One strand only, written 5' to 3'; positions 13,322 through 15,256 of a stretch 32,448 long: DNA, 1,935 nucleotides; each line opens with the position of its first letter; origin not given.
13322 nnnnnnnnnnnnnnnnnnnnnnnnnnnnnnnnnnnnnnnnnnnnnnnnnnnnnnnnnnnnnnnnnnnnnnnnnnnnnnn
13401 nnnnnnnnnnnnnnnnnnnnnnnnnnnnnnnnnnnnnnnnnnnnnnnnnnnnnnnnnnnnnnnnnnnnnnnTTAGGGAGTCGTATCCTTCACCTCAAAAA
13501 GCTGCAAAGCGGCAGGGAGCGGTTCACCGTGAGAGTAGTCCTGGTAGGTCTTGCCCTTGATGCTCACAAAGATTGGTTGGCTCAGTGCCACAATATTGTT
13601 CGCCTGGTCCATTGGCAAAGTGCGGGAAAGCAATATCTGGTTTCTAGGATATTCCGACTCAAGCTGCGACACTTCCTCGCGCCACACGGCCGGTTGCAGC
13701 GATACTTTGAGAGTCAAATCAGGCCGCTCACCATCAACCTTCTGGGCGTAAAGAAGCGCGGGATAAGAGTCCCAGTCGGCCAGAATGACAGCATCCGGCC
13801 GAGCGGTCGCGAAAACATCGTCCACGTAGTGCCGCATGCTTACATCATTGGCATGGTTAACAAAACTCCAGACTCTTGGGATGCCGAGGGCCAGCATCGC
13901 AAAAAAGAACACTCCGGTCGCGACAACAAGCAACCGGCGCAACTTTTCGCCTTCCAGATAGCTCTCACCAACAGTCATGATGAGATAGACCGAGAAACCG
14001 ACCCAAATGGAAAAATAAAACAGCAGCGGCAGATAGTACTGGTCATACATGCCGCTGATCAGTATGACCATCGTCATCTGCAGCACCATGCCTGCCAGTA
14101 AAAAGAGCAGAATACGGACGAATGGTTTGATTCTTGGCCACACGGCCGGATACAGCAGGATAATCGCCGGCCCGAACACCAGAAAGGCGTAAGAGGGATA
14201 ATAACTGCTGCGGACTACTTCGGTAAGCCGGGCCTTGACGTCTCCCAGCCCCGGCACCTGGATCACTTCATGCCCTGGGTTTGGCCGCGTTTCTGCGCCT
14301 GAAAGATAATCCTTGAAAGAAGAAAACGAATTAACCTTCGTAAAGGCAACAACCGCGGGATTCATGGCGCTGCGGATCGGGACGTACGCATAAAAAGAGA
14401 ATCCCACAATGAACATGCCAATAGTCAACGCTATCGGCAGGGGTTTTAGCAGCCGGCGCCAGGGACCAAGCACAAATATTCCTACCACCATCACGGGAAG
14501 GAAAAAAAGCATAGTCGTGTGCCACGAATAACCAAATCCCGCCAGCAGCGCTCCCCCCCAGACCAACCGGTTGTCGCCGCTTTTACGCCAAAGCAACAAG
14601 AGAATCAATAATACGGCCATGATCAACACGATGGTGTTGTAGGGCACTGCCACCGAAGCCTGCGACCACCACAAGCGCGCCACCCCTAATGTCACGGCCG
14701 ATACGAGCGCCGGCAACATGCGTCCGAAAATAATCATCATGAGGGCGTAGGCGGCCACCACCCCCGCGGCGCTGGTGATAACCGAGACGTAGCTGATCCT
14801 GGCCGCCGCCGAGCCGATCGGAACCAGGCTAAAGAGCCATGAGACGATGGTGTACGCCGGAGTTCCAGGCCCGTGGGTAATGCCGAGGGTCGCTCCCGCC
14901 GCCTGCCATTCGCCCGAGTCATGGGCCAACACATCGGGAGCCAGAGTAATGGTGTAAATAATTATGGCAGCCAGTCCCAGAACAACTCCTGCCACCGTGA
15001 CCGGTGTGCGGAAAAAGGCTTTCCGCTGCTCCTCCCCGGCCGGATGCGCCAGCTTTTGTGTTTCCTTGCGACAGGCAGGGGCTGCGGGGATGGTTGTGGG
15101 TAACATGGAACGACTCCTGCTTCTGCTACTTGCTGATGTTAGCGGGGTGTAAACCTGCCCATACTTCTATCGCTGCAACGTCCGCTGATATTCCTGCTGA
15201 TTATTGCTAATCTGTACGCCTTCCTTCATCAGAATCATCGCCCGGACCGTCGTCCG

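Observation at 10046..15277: Low-GC island made only of three GT-C-type membrane glycosyltransferase genes inside a conserved dapBA-rnj-ftsK block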

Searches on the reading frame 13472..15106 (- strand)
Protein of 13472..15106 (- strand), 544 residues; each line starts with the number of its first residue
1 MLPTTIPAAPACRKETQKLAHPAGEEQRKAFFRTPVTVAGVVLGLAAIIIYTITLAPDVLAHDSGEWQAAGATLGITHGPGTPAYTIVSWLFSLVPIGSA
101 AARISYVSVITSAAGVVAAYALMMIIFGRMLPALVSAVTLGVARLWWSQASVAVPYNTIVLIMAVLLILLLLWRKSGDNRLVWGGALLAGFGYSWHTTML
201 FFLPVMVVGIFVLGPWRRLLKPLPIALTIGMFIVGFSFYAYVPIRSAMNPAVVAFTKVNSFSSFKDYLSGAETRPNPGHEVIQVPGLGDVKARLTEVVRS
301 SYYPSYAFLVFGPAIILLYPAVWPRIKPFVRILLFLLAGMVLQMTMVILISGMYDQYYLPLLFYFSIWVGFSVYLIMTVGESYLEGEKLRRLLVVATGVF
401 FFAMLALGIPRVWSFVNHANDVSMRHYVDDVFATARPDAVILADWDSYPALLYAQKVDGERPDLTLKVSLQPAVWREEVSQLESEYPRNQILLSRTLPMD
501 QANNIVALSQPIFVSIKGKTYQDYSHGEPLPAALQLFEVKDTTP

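Call 6: search_protein_families(library=pfam, proteins=[window:13472-15106:-], max_evalue=0.1)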
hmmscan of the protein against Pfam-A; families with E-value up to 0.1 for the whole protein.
window:13472-15106:- (544 aa): 2 families
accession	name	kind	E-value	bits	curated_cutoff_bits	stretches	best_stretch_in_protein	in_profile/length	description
PF11028.14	TMEM260-like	-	5.1e-18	65.9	24.2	1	63-212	1-172/179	Protein O-mannosyl-transferase TMEM260-like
PF19892.4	DUF6365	-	0.088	12.1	32.5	0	421-448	39-66/404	Family of unknown function (DUF6365)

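Call 7: search_protein_families(library=ncbifam, proteins=[window:13472-15106:-], max_evalue=0.1)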
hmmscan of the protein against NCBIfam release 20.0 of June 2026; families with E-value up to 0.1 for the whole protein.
window:13472-15106:- (544 aa): 0 families

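Call 17: find_homologous_proteins(query=window:13472-15106:-)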
Query window:13472-15106:- (544 aa): 71 proteins with E <= 0.001 among 8000 candidates.
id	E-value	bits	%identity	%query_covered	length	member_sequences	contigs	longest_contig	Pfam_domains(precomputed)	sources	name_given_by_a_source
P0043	0.0e+0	1130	94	100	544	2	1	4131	PF11028.15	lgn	-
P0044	6.5e-257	872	77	94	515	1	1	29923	PF11028.15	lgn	-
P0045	6.2e-244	829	74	94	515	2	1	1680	PF11028.15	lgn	-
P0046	1.4e-243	828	73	95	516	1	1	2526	PF11028.15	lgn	-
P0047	4.1e-194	664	73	77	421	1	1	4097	-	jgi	jgi:hypothetical protein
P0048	8.5e-180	617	54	94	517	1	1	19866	PF11028.15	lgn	-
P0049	6.7e-179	614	55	93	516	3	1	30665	PF11028.15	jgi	jgi:4-amino-4-deoxy-L-arabinose transferase-like glycosyltransferase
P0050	8.2e-179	614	55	91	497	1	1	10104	PF11028.15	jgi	jgi:hypothetical protein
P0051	3.1e-178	612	53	93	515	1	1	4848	PF11028.15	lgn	-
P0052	8.0e-177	607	55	92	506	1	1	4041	PF11028.15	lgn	-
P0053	2.5e-176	606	55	94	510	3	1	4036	PF11028.15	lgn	-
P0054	6.1e-175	601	54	95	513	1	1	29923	PF11028.15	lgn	-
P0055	1.8e-174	600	54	94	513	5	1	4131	PF11028.15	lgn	-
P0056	2.2e-173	596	54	94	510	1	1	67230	PF11028.15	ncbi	ncbi:MAG: protein O-mannosyl-transferase family [Thermoleophilia bacterium]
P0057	6.7e-173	594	54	95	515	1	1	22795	PF11028.15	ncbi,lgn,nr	ncbi:MAG: DUF2723 domain-containing protein [Thermoleophilia bacterium]|nr:DUF2723 domain-containing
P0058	9.8e-173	594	52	94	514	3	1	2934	PF11028.15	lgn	-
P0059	2.8e-172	592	53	93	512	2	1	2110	PF11028.15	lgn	-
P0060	6.2e-171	588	53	95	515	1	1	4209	PF11028.15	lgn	-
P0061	1.4e-168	580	52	94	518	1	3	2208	PF11028.15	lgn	-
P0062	2.1e-168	580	52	93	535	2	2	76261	PF11028.15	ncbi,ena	-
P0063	3.3e-167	576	51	92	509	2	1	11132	PF11028.15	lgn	-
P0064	9.7e-167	574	51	93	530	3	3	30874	PF11028.15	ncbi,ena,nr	ncbi:hypothetical protein BMS3Abin01_01371 [bacterium BMS3Abin01]|nr:hypothetical protein BMS3Abin01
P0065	3.0e-166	572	51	91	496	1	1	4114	PF11028.15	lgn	-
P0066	4.5e-166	572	50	94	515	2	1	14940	PF11028.15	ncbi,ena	-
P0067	7.3e-166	571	52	93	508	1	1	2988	PF11028.15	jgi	-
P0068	1.8e-163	563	54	89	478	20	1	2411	PF11028.15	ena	-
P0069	2.6e-163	563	51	94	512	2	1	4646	PF11028.15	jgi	-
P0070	1.8e-162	560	50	98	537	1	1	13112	PF11028.15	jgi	jgi:4-amino-4-deoxy-L-arabinose transferase-like glycosyltransferase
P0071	6.5e-162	558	51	90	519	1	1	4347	PF11028.15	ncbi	-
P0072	1.6e-160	554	49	93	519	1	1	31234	PF11028.15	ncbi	-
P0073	9.1e-160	551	49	92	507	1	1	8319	PF11028.15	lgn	-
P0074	1.6e-159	550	50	95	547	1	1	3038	PF11028.15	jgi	jgi:4-amino-4-deoxy-L-arabinose transferase-like glycosyltransferase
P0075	1.6e-158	547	49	92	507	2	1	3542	PF11028.15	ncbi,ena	ncbi:MAG: DUF2723 domain-containing protein [Actinomycetota bacterium]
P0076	9.4e-158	544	48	95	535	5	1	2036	PF11028.15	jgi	-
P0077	1.9e-157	543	48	93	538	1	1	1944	PF11028.15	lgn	-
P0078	2.0e-157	543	49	94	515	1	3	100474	PF11028.15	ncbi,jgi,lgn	jgi:hypothetical protein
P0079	7.4e-157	541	49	93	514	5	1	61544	PF11028.15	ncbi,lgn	-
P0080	2.9e-156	539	49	92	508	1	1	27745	PF11028.15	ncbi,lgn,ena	-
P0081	1.1e-154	534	49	91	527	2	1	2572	PF11028.15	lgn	-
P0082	1.5e-154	534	53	86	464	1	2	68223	PF11028.15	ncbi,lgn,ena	-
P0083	1.9e-153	530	49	94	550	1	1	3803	PF11028.15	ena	-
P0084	2.0e-152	527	48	93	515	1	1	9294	PF11028.15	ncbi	-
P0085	1.9e-151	524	49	92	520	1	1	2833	PF11028.15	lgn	-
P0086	2.6e-150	520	48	93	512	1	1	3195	PF11028.15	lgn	-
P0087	2.9e-150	520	49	94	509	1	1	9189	PF11028.15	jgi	-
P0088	3.0e-147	510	47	92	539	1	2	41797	PF11028.15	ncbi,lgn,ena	-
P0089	6.4e-147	509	46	98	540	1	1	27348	PF11028.15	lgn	-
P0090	1.4e-146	508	45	95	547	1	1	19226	PF11028.15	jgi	jgi:hypothetical protein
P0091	3.9e-146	506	46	96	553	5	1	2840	PF11028.15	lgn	-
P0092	3.2e-145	503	47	90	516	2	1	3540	PF11028.15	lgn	-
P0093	2.8e-139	483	45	95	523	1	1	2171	PF11028.15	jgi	-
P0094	2.2e-131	457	45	93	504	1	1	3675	PF11028.15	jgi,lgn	-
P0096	1.5e-91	326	50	58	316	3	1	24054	PF11028.15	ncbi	ncbi:MAG: protein O-mannosyl-transferase family, partial [Thermoleophilia bacterium]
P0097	2.5e-21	94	31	40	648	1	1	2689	PF11028.15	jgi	jgi:hypothetical protein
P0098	2.0e-17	81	25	94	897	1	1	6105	PF11028.15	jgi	jgi:4-amino-4-deoxy-L-arabinose transferase-like glycosyltransferase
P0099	5.5e-16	77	32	40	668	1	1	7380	PF11028.15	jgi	jgi:hypothetical protein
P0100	7.4e-16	76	31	33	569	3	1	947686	PF11028.15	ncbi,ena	-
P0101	8.7e-14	69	31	41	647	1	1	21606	PF11028.15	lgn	-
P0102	8.9e-14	69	35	28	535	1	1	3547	PF11028.15,PF13231.13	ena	-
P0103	6.6e-12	63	31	41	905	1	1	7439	PF11028.15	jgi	jgi:hypothetical protein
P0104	2.1e-11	61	25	44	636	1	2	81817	PF11028.15,PF28495.1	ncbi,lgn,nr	ncbi:MAG: DUF2723 domain-containing protein [Actinomycetota bacterium]|nr:DUF2723 domain-containing 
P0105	5.1e-9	54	23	85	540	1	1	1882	PF11028.15,PF13231.13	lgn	-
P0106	1.4e-8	52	37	19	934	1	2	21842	PF11028.15,PF28495.1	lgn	-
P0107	5.1e-8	50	28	32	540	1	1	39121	PF11028.15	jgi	jgi:hypothetical protein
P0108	1.3e-7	49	27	39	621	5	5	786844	PF11028.15,PF28495.1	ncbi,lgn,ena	-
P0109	2.0e-7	48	26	40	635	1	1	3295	PF11028.15,PF28495.1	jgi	jgi:tetratricopeptide (TPR) repeat protein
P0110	5.5e-6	44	38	19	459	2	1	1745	PF11028.15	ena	-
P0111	1.3e-5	42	27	22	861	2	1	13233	PF11028.15,PF28495.1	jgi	jgi:MFS family permease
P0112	1.3e-5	42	31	35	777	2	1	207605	PF11028.15,PF28495.1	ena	-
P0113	2.7e-5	41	35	18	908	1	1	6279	PF11028.15,PF28495.1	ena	-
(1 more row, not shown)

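Call 18: find_encoding_contigs(protein=P0044, flank=10000, max_places=3)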
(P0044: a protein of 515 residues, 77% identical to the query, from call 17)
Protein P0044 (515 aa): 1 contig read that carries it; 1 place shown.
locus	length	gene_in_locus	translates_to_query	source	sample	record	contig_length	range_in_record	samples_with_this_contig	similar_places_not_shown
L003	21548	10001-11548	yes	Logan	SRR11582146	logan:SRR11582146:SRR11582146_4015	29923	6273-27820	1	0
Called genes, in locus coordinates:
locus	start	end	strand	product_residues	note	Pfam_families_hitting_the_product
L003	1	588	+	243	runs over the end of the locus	PF01904:DUF72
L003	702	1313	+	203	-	PF02441:Flavoprotein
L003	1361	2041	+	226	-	PF01209:Ubie_methyltran, PF13489:Methyltransf_23, PF01135:PCMT, PF13847:Methyltransf_31, PF08241:Methyltransf_11, PF08242:Methyltransf_12, PF13649:Methyltransf_25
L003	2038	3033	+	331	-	PF00348:polyprenyl_synt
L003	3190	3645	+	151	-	-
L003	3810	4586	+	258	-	PF01113:DapB_N, PF01408:GFO_IDH_MocA (weak), PF03447:NAD_binding_3 (weak), PF05173:DapB_C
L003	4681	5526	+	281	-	PF00701:DHDPS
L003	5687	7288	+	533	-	PF00753:Lactamase_B, PF12706:Lactamase_B_2, PF22505:RNase_J_b_CASP, PF07521:RMMBL, PF17770:RNase_J_C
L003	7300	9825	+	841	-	PF17854:FtsK_alpha, PF01580:FtsK_SpoIIIE, PF01935:DUF87 (weak), PF09397:FtsK_gamma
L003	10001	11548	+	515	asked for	PF11028:TMEM260_N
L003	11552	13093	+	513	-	PF11028:TMEM260_N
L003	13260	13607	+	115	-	-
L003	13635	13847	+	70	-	-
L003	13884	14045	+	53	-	-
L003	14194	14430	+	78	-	-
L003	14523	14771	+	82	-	-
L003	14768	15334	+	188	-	-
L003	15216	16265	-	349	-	PF00586:AIRS, PF02769:AIRS_C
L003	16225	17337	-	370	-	PF01924:HypD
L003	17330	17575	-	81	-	PF01455:HupF_HypC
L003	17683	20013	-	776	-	PF00708:Acylphosphatase, PF07503:zf-HYPF, PF01300:Sua5_yciO_yrdC, PF17788:HypF_C, PF22521:HypF_C_2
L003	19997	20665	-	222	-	PF02492:cobW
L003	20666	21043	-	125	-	PF01155:HypA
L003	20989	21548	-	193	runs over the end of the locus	PF01750:HycI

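Call 19: find_encoding_contigs(protein=P0056, flank=10000, max_places=3)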
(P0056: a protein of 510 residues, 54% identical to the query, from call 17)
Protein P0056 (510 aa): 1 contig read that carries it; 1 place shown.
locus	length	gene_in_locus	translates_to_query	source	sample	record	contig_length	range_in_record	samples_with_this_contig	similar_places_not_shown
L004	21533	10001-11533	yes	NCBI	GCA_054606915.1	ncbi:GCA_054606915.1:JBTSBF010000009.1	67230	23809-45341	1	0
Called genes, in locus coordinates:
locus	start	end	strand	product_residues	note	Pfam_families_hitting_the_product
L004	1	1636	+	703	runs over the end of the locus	PF01590:GAF, PF13185:GAF_2, PF13492:GAF_3, PF13185:GAF_2, PF01590:GAF, PF13492:GAF_3, PF00990:GGDEF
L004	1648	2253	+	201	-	PF02441:Flavoprotein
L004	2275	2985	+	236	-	PF01209:Ubie_methyltran, PF01135:PCMT (weak), PF13489:Methyltransf_23, PF01728:FtsJ (faint), PF13847:Methyltransf_31, PF08241:Methyltransf_11, PF08242:Methyltransf_12, PF13649:Methyltransf_25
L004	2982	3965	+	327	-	PF00348:polyprenyl_synt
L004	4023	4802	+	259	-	PF01113:DapB_N, PF05173:DapB_C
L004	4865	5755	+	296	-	PF00701:DHDPS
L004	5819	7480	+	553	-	PF00753:Lactamase_B, PF23023:Anti-Pycsar_Apyc1 (faint), PF12706:Lactamase_B_2, PF22505:RNase_J_b_CASP, PF07521:RMMBL, PF17770:RNase_J_C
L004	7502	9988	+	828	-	PF13491:FtsK_4TM (weak), PF17854:FtsK_alpha, PF01580:FtsK_SpoIIIE, PF01935:DUF87 (weak), PF09397:FtsK_gamma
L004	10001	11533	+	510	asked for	PF11028:TMEM260_N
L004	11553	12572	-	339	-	PF00586:AIRS, PF02769:AIRS_C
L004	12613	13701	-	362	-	PF01924:HypD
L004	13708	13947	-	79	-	PF01455:HupF_HypC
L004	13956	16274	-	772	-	PF00708:Acylphosphatase, PF07503:zf-HYPF, PF01300:Sua5_yciO_yrdC, PF17788:HypF_C, PF22521:HypF_C_2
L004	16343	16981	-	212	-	PF02492:cobW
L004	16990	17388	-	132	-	PF01155:HypA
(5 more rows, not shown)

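Call 20: find_encoding_contigs(protein=P0078, flank=10000, max_places=3)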
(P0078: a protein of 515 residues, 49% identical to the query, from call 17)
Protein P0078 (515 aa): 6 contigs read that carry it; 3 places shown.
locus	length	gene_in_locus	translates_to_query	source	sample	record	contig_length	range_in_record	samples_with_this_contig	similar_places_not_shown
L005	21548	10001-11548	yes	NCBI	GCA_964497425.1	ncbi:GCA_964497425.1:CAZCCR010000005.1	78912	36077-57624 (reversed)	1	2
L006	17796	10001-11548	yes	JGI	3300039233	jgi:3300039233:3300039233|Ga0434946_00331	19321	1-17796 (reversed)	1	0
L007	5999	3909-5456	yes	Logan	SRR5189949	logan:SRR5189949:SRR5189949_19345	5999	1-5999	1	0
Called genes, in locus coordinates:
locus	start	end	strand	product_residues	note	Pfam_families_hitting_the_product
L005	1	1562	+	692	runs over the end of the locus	PF01590:GAF, PF13185:GAF_2, PF13492:GAF_3 (weak), PF01590:GAF, PF13185:GAF_2, PF00990:GGDEF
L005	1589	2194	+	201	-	PF02441:Flavoprotein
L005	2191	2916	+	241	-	PF01209:Ubie_methyltran, PF13489:Methyltransf_23, PF01135:PCMT (weak), PF05175:MTS (weak), PF08241:Methyltransf_11, PF08242:Methyltransf_12, PF13649:Methyltransf_25, PF13847:Methyltransf_31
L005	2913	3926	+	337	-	PF00348:polyprenyl_synt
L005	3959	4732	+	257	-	PF01113:DapB_N, PF05173:DapB_C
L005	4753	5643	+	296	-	PF00701:DHDPS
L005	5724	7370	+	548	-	PF00753:Lactamase_B, PF23023:Anti-Pycsar_Apyc1 (faint), PF12706:Lactamase_B_2, PF22505:RNase_J_b_CASP, PF07521:RMMBL, PF17770:RNase_J_C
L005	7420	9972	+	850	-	PF13491:FtsK_4TM (weak), PF17854:FtsK_alpha, PF01580:FtsK_SpoIIIE, PF01935:DUF87 (weak), PF09397:FtsK_gamma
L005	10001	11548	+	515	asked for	PF11028:TMEM260_N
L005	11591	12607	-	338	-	PF00586:AIRS, PF02769:AIRS_C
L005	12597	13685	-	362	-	PF01924:HypD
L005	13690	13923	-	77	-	PF01455:HupF_HypC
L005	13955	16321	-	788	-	PF00708:Acylphosphatase, PF07503:zf-HYPF, PF01300:Sua5_yciO_yrdC, PF17788:HypF_C, PF22521:HypF_C_2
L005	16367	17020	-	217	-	PF02492:cobW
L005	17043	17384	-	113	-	PF01155:HypA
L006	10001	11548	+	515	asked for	PF11028:TMEM260_N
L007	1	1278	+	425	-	?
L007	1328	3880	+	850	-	PF13491:FtsK_4TM (weak), PF17854:FtsK_alpha, PF01580:FtsK_SpoIIIE, PF01935:DUF87 (weak), PF09397:FtsK_gamma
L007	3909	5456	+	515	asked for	PF11028:TMEM260_N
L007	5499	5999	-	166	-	?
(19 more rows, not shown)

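Call 23: find_encoding_contigs(protein=P0043, flank=10000, max_places=4)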
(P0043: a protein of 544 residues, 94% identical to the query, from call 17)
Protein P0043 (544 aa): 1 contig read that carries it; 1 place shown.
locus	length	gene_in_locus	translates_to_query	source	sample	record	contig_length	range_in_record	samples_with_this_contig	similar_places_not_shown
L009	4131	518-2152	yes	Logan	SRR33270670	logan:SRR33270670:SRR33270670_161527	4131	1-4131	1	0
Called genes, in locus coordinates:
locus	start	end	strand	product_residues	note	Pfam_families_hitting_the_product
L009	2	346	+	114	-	?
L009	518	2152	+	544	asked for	PF11028:TMEM260_N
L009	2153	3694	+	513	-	PF11028:TMEM260_N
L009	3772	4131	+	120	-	?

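Call 28: find_related_loci(query=A1, collection=genome_contigs, flank=10000)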
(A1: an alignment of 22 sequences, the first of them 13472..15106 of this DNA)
Query A1 (544 aa) in genome_contigs; peptide patterns used: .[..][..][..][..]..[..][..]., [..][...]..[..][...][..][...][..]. (x = any residue, [..] = any of these).
109 stretches matched a pattern; 16 encode a relative of the query (tblastn E <= 1e-3); 16 distinct loci.
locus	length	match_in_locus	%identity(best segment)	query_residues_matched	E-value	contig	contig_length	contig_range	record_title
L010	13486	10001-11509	55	35-540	6e-180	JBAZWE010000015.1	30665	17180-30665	MAG: Thermoleophilia bacterium isolate SO_2017_GW1_27 NODE_6358_length_30665_cov_1.003569_OW334_2017, whole genome shotg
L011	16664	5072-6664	52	10-543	1e-178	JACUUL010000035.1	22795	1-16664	MAG: Thermoleophilia bacterium isolate Kmv30 NODE_1073_length_22795_cov_25.796746, whole genome shotgun sequence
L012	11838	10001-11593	53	5-539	7e-170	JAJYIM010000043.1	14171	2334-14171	MAG: Actinomycetes bacterium isolate DBS2-1.bin122 NODE_7890_length_14171_cov_2.386357, whole genome shotgun sequence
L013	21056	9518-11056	48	23-537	3e-161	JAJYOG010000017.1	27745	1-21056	MAG: Actinomycetes bacterium isolate DBS2-5.bin27 NODE_1416_length_27745_cov_4.203744, whole genome shotgun sequence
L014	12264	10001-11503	49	35-540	4e-155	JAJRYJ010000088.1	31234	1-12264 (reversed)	MAG: Actinomycetes bacterium isolate Dive96_bin3.284 k141_3226763, whole genome shotgun sequence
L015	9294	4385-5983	46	12-540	1e-154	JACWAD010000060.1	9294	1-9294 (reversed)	MAG: Thermoleophilia bacterium isolate B_ACT_02 k141_109126, whole genome shotgun sequence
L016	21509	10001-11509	49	35-540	3e-151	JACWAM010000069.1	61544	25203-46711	MAG: Thermoleophilia bacterium isolate B_ACT_11 k141_295343, whole genome shotgun sequence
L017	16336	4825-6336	47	40-542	1e-147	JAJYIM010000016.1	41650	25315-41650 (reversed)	MAG: Actinomycetes bacterium isolate DBS2-1.bin122 NODE_1541_length_41650_cov_2.559329, whole genome shotgun sequence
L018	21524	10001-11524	49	27-539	2e-143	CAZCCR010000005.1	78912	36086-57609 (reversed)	MAG TPA_asm: uncultured Gaiellales bacterium isolate binchicken_co253_66 genome assembly, contig: NODE_81_length_78912_c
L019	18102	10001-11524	50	31-541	4e-152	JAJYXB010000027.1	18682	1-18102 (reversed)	MAG: Actinomycetes bacterium isolate FK3.bin172 NODE_5855_length_18682_cov_18.404258, whole genome shotgun sequence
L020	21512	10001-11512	52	33-539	2e-163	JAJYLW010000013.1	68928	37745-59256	MAG: Actinomycetes bacterium isolate DBS2-1.bin96 NODE_669_length_68928_cov_3.960756, whole genome shotgun sequence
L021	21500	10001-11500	51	38-541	2e-163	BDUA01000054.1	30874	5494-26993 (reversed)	Bacterium BMS3Abin01 DNA, contig: NODE_17, whole genome shotgun sequence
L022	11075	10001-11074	51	5-358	4e-101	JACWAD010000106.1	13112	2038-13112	MAG: Thermoleophilia bacterium isolate B_ACT_02 k141_207237, whole genome shotgun sequence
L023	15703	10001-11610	56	13-539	2e-138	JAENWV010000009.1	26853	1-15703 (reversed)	MAG: Thermoleophilia bacterium isolate 5_8_m_bin1 k141_682881_length_26853_cov_95.8992, whole genome shotgun sequence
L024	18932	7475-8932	54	50-539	2e-162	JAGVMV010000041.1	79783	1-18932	MAG: Thermoleophilia bacterium isolate DeMMO3_11 c_000000096261, whole genome shotgun sequence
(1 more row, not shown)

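Call 35: search_solved_structures(query=A1, max_evalue=1)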
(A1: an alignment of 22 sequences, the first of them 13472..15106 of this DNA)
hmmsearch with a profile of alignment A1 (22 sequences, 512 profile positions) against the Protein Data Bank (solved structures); distinct sequences matched with E-value up to 1: 1.
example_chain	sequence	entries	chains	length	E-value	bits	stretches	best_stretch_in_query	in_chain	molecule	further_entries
9rql_A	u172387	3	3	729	1.9e-22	82.7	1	13-458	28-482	Protein O-mannosyl-transferase TMEM260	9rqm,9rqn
